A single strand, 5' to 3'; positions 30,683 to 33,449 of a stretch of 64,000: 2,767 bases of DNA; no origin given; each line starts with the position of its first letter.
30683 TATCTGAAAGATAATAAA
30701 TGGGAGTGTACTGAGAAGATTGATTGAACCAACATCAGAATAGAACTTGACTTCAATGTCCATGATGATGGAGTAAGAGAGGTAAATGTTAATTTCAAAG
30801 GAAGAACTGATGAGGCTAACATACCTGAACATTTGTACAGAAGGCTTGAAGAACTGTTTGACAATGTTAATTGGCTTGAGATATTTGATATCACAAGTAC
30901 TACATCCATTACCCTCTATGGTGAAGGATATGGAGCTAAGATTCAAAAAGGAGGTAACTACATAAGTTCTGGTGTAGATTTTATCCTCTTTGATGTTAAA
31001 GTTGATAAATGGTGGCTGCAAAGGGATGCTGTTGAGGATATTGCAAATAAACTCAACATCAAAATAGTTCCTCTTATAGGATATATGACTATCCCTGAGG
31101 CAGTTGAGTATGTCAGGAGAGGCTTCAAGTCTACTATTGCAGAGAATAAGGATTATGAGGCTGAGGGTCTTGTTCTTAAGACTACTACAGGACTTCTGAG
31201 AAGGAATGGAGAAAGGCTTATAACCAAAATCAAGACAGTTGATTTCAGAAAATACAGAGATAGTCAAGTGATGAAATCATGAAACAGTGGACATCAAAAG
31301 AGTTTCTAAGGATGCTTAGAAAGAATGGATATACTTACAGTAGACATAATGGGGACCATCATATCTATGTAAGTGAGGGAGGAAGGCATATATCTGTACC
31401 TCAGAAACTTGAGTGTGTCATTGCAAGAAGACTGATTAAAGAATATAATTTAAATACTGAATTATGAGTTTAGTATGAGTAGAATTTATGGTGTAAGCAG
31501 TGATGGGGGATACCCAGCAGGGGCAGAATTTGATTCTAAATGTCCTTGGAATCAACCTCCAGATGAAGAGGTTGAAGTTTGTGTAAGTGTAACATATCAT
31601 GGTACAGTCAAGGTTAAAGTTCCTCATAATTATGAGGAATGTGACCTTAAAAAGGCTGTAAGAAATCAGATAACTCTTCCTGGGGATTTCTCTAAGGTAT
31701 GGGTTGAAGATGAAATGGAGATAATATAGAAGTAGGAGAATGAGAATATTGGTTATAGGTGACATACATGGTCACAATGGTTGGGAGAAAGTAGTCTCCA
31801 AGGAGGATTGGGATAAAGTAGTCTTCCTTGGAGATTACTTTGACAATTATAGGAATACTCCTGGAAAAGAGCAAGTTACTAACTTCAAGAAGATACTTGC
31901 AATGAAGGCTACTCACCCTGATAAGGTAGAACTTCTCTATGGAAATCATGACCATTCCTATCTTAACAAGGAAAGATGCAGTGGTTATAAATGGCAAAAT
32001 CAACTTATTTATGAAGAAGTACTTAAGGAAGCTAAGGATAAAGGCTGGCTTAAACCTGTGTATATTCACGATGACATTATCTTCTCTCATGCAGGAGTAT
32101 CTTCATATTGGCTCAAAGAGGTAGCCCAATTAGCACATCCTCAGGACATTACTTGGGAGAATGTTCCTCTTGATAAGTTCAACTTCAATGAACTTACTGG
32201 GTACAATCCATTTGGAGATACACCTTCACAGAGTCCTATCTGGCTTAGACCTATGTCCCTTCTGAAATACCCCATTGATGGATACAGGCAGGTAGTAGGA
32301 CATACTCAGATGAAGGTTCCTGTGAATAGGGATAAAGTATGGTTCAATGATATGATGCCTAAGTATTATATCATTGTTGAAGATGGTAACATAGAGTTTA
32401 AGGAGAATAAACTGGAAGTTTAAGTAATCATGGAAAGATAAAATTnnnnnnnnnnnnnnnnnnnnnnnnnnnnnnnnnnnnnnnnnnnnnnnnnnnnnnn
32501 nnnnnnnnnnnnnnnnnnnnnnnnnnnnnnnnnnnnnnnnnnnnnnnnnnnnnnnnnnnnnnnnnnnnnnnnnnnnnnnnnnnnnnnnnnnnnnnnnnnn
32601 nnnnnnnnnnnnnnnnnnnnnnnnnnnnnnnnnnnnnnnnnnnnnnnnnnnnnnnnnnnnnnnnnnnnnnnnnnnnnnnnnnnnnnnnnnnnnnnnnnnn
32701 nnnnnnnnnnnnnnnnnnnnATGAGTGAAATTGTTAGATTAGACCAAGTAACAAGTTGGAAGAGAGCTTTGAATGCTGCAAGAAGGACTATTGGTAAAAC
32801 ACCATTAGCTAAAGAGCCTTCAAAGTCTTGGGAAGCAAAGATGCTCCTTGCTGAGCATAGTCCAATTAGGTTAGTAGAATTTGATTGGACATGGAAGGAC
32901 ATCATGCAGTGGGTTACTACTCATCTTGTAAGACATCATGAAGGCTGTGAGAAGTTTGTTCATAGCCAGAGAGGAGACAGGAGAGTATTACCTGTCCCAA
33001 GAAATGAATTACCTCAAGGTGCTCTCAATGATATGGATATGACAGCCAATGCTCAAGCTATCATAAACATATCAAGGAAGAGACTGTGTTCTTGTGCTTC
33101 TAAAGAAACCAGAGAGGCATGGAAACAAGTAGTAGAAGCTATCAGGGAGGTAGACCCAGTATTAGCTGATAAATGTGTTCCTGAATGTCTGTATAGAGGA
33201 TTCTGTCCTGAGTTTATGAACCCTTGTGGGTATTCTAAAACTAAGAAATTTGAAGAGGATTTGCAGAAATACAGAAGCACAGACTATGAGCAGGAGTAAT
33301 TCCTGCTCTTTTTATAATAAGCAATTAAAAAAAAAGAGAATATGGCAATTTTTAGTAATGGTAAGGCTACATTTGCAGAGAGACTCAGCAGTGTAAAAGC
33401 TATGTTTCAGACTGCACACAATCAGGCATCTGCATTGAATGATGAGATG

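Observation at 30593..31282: Rnl2-like RNA ligase with an in-frame TGA exactly at the catalytic KxDG glycine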

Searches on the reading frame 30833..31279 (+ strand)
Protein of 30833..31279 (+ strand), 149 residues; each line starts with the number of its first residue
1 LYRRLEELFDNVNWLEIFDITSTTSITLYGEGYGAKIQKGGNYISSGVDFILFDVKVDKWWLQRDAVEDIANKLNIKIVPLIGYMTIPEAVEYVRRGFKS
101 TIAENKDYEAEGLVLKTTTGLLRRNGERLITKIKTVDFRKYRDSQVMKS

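Call 50: search_protein_families(library=phrogs, proteins=[P0122], max_evalue=0.001)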
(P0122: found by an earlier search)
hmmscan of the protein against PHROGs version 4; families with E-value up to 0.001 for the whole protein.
P0122 (229 aa): 2 families
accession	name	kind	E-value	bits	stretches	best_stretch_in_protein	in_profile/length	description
phrog_548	-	DNA, RNA and nucleotide metabolism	3.3e-24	86.7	1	1-223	3-238/341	RNA ligase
phrog_968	-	DNA, RNA and nucleotide metabolism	3.2e-10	40.5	1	30-218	179-388/398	RNA ligase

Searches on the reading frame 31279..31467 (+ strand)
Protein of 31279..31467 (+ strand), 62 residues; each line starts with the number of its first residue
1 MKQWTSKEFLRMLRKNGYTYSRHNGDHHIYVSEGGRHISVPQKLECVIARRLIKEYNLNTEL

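Call 32: search_protein_families(library=pfam, proteins=[window:31279-31467:+], max_evalue=0.01)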
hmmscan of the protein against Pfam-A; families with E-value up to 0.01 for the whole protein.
window:31279-31467:+ (62 aa): 1 family
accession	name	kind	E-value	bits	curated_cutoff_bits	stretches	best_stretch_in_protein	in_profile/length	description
PF07927.17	HicA_toxin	-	1.3e-08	35.2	27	1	7-43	2-39/58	HicA toxin of bacterial toxin-antitoxin,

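Call 50: search_protein_families(library=phrogs, proteins=[window:31279-31467:+], max_evalue=0.001)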
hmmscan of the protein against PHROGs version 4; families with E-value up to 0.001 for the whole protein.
window:31279-31467:+ (62 aa): 1 family
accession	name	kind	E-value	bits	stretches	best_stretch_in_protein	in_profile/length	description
phrog_353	-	moron, auxiliary metabolic gene and host takeover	8.4e-10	39.6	1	1-43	2-46/73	toxin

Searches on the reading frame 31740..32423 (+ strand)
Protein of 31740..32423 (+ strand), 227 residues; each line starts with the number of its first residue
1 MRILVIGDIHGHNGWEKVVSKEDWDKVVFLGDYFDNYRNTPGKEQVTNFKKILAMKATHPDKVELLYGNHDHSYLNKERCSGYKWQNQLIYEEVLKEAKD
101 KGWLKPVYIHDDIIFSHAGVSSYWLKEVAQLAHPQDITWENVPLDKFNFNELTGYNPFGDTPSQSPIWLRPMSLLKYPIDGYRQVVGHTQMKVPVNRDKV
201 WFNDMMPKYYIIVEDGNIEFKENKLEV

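Call 32: search_protein_families(library=pfam, proteins=[window:31740-32423:+], max_evalue=0.01)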
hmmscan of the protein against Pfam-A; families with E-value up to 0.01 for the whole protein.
window:31740-32423:+ (227 aa): 2 families
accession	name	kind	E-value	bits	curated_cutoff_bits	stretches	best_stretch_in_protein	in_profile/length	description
PF00149.33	Metallophos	-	7.4e-12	46.5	21.5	1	1-163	1-160/191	Calcineurin-like phosphoesterase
PF12850.12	Metallophos_2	-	0.00082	19.9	27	1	1-84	1-66/154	Calcineurin-like phosphoesterase superfamily domain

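Call 50: search_protein_families(library=phrogs, proteins=[window:31740-32423:+], max_evalue=0.001)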
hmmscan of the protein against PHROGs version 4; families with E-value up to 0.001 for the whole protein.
window:31740-32423:+ (227 aa): 5 families
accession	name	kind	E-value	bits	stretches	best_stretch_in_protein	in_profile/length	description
phrog_246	-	other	6.1e-09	36.4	1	1-201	176-365/417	NinI-like serine-threonine phosphatase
phrog_1649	-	other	1.9e-06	27.8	1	1-85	36-114/308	metallo-phosphoesterase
phrog_8238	-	DNA, RNA and nucleotide metabolism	1.3e-05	24.5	1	2-77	173-246/737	RNA ligase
phrog_100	-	DNA, RNA and nucleotide metabolism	5.2e-05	22.9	1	1-79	29-123/989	SbcD-like subunit of palindrome specific endonuclease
phrog_547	-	other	0.00034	20.8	1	14-119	65-148/245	phosphoesterase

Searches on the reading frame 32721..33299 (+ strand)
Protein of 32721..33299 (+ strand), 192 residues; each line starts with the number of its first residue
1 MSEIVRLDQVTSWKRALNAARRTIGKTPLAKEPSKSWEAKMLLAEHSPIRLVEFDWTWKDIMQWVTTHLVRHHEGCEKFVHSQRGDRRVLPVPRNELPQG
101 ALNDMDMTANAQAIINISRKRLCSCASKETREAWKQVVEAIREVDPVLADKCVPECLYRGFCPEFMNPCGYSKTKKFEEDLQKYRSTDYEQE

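Call 32: search_protein_families(library=pfam, proteins=[window:32721-33299:+], max_evalue=0.01)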
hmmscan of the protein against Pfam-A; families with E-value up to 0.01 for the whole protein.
window:32721-33299:+ (192 aa): 1 family
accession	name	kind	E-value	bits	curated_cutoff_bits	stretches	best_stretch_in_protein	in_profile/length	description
PF02511.20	Thy1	-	3e-08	34.1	24.8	1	95-147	139-191/191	Thymidylate synthase complementing protein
